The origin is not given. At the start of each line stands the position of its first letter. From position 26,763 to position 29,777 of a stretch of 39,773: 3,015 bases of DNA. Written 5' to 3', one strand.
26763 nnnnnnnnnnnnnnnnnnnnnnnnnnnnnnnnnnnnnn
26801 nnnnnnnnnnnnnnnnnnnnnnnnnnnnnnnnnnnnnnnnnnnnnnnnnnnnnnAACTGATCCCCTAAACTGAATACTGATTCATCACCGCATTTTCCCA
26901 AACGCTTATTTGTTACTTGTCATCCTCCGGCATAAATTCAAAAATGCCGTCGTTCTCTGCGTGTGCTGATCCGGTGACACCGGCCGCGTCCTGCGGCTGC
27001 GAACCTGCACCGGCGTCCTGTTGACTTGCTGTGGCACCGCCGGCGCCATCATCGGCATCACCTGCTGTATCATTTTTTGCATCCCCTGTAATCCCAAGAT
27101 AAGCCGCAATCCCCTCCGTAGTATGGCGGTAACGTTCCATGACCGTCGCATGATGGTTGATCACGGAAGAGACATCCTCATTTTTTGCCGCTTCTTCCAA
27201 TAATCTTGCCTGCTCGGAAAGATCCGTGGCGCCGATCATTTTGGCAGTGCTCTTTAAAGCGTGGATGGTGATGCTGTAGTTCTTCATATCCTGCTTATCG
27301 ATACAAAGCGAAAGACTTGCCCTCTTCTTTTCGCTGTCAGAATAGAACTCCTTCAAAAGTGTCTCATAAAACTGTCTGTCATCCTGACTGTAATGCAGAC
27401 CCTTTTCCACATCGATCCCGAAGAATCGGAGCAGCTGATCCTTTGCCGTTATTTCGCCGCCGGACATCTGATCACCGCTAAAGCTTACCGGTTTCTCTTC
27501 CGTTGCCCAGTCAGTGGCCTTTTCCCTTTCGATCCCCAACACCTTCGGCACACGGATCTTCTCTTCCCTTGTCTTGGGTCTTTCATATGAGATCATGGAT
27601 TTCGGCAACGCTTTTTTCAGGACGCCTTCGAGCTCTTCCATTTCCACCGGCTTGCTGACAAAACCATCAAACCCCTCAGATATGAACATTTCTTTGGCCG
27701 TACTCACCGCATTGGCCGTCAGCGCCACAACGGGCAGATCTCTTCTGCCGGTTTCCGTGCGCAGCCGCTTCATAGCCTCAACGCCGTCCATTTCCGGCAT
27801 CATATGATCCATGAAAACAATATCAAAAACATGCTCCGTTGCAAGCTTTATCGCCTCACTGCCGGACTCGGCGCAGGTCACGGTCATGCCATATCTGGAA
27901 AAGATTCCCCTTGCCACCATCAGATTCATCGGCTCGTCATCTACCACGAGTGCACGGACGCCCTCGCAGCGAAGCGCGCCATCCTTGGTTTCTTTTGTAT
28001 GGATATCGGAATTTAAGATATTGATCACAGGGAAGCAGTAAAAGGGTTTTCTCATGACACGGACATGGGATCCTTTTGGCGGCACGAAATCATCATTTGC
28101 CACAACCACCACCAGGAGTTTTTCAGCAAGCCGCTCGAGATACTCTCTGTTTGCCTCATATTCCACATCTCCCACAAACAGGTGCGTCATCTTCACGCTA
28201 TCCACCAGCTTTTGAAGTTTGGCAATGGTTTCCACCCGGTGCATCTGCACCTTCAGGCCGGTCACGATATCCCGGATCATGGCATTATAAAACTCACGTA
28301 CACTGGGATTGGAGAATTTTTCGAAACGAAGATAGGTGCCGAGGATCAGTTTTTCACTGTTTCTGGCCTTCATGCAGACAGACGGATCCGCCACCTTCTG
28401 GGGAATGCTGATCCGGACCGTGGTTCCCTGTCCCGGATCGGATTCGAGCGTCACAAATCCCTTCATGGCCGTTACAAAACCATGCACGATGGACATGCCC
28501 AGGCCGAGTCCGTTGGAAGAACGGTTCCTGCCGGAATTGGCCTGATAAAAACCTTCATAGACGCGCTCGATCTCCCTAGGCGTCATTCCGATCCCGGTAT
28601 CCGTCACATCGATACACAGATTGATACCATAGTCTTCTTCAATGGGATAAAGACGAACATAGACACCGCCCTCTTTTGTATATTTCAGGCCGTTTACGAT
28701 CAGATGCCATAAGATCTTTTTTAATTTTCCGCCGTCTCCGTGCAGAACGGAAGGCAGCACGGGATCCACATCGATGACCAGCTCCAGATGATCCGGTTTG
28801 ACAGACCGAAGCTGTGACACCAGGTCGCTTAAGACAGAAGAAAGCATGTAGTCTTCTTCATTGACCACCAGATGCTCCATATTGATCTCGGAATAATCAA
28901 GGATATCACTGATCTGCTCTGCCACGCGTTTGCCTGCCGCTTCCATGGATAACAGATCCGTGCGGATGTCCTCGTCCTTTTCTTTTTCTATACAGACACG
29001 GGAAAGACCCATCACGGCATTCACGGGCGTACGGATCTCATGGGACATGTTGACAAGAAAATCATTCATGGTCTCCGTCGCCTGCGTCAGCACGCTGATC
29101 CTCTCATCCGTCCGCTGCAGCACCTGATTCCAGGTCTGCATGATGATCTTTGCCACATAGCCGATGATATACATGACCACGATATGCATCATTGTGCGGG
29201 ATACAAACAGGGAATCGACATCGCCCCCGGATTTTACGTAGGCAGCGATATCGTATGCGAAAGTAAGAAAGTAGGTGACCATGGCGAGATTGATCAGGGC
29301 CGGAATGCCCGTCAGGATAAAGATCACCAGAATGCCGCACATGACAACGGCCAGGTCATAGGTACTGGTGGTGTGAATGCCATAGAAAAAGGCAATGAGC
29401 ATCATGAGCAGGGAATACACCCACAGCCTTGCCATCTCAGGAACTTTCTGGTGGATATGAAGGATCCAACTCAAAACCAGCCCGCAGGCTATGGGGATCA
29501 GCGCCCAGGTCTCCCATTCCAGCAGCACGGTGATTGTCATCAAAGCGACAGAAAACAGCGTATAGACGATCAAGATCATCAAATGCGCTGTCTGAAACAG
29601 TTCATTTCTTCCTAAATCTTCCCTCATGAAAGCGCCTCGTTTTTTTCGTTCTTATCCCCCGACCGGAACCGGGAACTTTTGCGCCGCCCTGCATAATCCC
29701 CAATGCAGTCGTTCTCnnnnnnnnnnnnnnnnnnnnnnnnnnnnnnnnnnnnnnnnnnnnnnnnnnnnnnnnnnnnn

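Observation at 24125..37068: Compact seven-gene membrane signalling cluster with no DNA-binding output: candidate undescribed sensory system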

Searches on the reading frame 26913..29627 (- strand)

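Call 4: search_protein_families(library=pfam, proteins=[window:26913-29627:-], max_evalue=0.01)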
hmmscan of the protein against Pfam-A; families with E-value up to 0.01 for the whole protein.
window:26913-29627:- (904 aa): 5 families
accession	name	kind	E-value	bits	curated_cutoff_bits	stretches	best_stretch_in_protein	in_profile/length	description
PF00072.30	Response_reg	-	1.5e-25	89.9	30.2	1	560-668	2-108/111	Response regulator receiver domain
PF02518.31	HATPase_c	-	3.7e-23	82.5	26.4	1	298-410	2-109/111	Histidine kinase-, DNA gyrase B-, and HSP90-like ATPase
PF00512.31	HisKA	-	1.1e-12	48.2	26.9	1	187-249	2-64/66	His Kinase A (phospho-acceptor) domain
PF01627.28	Hpt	-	2.9e-07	31.1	24.6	1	757-818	2-63/84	Hpt domain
PF24896.1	Receiver_CRE1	-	0.0026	18.4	27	1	554-674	4-135/136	AHK4/CRE1/WOL first receiver domain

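Call 6: search_protein_families(library=ncbifam, proteins=[window:26913-29627:-], max_evalue=0.01)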
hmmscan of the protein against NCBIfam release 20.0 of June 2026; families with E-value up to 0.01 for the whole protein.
window:26913-29627:- (904 aa): 149 families (the best 25 are shown)
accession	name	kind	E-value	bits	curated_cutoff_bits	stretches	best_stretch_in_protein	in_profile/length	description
TIGR02956.1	TMAO_torS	equivalog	3.4e-80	270.4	676.5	2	182-422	459-694/967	TMAO reductase system sensor histidine kinase/response regulator TorS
NF008318.0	PRK11107.1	equivalog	1.5e-78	264.9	890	1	183-813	289-885/920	two-component sensor histidine kinase BarA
NF008302.0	PRK11091.1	equivalog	7.6e-66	222.8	838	2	179-417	275-512/779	aerobic respiration two-component sensor histidine kinase ArcB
NF041947.1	LuxQ_Vibrio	equivalog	3.1e-64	217.2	1200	2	185-417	470-703/843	quorum-sensing autoinducer 2 sensor kinase/phosphatase LuxQ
NF008099.0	PRK10841.1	equivalog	2.5e-59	201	920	1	181-672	464-938/949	two-component system sensor histidine kinase RcsC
NF011874.0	PRK15347.1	equivalog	1.5e-57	195.3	852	2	182-420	393-624/921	two component system sensor kinase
NF045901.1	HisKinLetSLeg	equivalog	7.3e-50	169.8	1650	1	187-674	293-789/906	two-component system sensor histidine kinase LetS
NF038297.2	hybrid_HK_HrmK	equivalog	8.3e-46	156.8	725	2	162-415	210-462/607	hybrid histidine kinase/response regulator HrmK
NF046044.1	PnpS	equivalog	2.5e-44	151.9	400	1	164-409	148-390/390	two-component system histidine kinase PnpS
NF008543.0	PRK11466.1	equivalog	1.5e-42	145.5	982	2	182-425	439-677/914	TMAO reductase system sensor histidine kinase/response regulator TorS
TIGR02966.1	phoR_proteo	equivalog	1.6e-35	122.7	334.2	1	177-407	104-332/333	phosphate regulon sensor histidine kinase PhoR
NF041880.1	EPS_EpsF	equivalog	1.9e-35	122.3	900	2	176-406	263-489/492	response regulator EpsF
NF041735.1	hist_kin_RppB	equivalog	6.7e-34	117.4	400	1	182-409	211-438/438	two-component system sensor histidine kinase RppB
NF041832.1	near_NosP_CTERM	subfamily_domain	7.4e-34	117.4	400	2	182-417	2-232/370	NahK/ErcS family hybrid sensor histidine kinase/response regulator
NF007420.1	PRK09959.1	equivalog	4.1e-33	114.1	1995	2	164-429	690-955/1197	acid-sensing system histidine kinase EvgS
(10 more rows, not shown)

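Call 60: search_protein_families(library=padloc, proteins=[window:26913-29627:-], max_evalue=0.001)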
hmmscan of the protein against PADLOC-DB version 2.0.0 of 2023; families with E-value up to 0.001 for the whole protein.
window:26913-29627:- (904 aa): 1 family
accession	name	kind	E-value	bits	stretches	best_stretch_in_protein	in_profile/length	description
PDLC04647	PDC-M43B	-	0.0003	17.9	1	305-395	231-318/347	-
